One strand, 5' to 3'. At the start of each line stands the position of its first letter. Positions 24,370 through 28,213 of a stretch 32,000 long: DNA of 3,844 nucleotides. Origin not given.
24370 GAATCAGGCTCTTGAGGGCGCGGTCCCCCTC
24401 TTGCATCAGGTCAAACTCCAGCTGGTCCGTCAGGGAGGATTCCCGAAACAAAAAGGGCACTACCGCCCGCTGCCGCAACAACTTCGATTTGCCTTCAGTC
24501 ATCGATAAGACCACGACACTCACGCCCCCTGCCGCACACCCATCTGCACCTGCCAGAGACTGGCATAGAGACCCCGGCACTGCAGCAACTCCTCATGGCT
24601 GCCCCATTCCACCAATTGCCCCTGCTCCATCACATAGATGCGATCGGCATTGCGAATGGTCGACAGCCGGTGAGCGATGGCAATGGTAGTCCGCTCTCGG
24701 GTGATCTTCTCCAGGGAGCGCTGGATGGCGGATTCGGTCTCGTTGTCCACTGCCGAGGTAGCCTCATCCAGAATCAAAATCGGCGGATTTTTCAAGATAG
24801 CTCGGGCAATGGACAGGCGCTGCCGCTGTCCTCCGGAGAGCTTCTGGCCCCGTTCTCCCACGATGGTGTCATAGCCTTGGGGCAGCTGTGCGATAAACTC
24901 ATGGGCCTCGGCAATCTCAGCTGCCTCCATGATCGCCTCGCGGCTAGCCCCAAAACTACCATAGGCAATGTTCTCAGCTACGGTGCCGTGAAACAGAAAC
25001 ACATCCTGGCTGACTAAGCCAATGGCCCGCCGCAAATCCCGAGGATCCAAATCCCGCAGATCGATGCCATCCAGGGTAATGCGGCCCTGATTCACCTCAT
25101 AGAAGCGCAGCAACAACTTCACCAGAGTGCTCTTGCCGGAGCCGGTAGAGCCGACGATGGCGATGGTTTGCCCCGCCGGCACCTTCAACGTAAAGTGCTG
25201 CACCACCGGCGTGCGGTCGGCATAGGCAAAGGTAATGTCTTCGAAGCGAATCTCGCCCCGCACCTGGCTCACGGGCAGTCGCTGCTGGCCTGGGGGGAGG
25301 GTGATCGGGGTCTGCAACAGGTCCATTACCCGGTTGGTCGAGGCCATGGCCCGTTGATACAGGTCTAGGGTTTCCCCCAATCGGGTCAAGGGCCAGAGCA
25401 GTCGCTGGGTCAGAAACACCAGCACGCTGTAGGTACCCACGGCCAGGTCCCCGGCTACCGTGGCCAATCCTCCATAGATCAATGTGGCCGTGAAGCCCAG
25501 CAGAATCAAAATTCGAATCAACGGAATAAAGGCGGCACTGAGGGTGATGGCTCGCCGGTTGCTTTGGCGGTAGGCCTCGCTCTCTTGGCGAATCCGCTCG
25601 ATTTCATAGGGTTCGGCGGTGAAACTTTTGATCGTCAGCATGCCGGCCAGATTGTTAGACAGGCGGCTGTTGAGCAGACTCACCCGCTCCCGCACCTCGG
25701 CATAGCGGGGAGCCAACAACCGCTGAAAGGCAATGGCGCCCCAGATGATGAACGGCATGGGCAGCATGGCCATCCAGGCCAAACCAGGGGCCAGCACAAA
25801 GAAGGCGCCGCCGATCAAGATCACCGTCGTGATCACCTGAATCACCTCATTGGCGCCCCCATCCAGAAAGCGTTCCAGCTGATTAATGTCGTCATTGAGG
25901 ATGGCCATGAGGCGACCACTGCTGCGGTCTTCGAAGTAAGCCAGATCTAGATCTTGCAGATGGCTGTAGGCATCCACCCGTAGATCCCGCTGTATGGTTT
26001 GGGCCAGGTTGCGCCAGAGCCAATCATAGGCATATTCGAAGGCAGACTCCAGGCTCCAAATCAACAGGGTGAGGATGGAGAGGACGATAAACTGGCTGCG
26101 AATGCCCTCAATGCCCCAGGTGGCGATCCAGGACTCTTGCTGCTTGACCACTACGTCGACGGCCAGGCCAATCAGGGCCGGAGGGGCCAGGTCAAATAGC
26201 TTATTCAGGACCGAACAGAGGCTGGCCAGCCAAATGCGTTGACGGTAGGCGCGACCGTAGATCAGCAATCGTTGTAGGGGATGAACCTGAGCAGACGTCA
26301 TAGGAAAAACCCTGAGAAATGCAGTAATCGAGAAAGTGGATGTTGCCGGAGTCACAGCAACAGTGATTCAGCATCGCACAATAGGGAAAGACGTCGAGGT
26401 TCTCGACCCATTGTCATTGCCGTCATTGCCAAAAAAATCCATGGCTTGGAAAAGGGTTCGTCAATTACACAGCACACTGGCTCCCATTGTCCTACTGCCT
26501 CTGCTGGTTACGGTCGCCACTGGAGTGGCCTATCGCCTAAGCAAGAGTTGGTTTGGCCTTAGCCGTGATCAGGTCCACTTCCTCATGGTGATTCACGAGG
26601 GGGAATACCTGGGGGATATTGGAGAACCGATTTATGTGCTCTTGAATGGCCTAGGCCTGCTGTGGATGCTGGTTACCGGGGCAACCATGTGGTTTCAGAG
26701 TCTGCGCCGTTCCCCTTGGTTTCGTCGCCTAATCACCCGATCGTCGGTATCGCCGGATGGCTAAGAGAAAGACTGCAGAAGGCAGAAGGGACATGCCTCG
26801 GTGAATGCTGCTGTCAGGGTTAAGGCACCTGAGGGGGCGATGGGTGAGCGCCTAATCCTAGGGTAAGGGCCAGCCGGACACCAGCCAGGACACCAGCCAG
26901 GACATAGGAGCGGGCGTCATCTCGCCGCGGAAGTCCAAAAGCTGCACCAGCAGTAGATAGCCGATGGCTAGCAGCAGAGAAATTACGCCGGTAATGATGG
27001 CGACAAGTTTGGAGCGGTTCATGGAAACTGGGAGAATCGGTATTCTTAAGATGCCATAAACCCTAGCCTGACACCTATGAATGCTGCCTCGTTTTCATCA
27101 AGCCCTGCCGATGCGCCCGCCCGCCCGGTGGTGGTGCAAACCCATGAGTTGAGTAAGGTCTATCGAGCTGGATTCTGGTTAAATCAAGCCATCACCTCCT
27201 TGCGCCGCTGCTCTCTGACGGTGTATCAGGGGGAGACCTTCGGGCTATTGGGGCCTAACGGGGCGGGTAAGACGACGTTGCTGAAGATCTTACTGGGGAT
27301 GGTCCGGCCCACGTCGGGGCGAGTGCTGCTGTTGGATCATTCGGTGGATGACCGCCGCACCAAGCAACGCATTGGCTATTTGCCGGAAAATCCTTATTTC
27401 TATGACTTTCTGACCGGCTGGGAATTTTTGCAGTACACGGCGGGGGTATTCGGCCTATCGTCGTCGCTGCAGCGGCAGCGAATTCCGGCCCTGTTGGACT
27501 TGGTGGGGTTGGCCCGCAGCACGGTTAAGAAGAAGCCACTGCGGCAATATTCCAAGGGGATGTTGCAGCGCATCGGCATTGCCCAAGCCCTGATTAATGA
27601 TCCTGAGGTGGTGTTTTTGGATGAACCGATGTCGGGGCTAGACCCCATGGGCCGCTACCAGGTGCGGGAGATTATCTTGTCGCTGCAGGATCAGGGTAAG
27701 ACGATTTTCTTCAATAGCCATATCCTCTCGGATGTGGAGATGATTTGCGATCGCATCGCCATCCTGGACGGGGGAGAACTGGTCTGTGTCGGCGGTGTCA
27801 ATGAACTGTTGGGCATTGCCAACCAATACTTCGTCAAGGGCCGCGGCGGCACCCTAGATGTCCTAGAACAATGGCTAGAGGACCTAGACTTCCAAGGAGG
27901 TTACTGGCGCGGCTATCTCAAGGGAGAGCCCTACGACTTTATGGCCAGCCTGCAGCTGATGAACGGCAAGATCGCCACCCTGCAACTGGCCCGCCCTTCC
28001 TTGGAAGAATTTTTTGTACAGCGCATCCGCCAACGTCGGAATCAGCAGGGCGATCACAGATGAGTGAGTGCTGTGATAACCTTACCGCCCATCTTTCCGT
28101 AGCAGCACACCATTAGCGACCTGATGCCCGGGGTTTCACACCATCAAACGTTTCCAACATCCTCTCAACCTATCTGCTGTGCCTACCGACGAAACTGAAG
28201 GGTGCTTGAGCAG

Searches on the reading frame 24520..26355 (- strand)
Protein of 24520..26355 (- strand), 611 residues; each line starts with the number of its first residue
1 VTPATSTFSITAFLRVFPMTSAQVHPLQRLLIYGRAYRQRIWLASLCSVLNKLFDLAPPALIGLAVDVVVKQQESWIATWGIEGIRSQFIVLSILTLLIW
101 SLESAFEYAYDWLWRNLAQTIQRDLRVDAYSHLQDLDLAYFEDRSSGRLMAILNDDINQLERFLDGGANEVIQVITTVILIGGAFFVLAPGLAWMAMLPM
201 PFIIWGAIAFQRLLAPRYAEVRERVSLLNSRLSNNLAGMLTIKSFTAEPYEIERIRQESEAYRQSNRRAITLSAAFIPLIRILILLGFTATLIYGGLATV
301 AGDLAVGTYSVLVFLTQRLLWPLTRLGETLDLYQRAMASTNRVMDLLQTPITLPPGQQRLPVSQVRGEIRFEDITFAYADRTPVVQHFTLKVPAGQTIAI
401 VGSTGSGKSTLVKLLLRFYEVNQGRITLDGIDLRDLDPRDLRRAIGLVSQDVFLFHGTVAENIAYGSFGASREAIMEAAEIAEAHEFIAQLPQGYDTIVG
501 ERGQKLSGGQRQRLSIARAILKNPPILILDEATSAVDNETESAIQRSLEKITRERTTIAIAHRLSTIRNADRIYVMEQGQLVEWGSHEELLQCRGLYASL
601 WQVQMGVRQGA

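Call 77: search_protein_families(library=pfam, proteins=[window:24520-26355:-], max_evalue=0.00001)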
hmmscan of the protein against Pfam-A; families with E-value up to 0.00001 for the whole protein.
window:24520-26355:- (611 aa): 3 families
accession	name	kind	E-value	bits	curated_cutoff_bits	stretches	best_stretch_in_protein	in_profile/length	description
PF00664.28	ABC_membrane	-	1.9e-40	139.7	28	1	42-322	2-273/274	ABC transporter transmembrane region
PF00005.33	ABC_tran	-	2.9e-35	122.3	25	1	386-534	2-137/137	ABC transporter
PF02463.25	SMC_N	-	2.5e-07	30.8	40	0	505-578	136-213/220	RecF/RecN/SMC N terminal domain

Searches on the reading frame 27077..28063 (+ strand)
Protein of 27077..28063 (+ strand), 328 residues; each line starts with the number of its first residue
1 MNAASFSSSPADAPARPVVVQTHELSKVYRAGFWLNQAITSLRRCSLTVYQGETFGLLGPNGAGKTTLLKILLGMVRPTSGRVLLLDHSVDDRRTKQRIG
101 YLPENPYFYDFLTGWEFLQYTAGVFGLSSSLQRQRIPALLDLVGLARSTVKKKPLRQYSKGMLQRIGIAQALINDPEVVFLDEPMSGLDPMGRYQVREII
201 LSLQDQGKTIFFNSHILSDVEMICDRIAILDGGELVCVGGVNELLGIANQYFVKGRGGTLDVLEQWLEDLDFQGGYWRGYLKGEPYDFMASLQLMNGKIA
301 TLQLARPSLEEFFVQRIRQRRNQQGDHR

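Call 78: search_protein_families(library=padloc, proteins=[window:27077-28063:+], max_evalue=0.00001)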
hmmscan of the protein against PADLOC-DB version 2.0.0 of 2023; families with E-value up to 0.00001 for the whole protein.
window:27077-28063:+ (328 aa): 5 families
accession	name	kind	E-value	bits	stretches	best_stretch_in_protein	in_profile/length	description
PDLC04135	mad3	-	3.5e-23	80.8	1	148-232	254-339/374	mads_3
PDLC02980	AriA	-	2.3e-11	42.2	0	130-215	215-298/304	-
PDLC04140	mad8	-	2.7e-11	41.6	1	42-219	17-236/314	mads_8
PDLC04213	HEC-02A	-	4.6e-08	31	0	162-215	219-271/337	-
PDLC04214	HEC-02A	-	2.5e-07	28.3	0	170-215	232-277/338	-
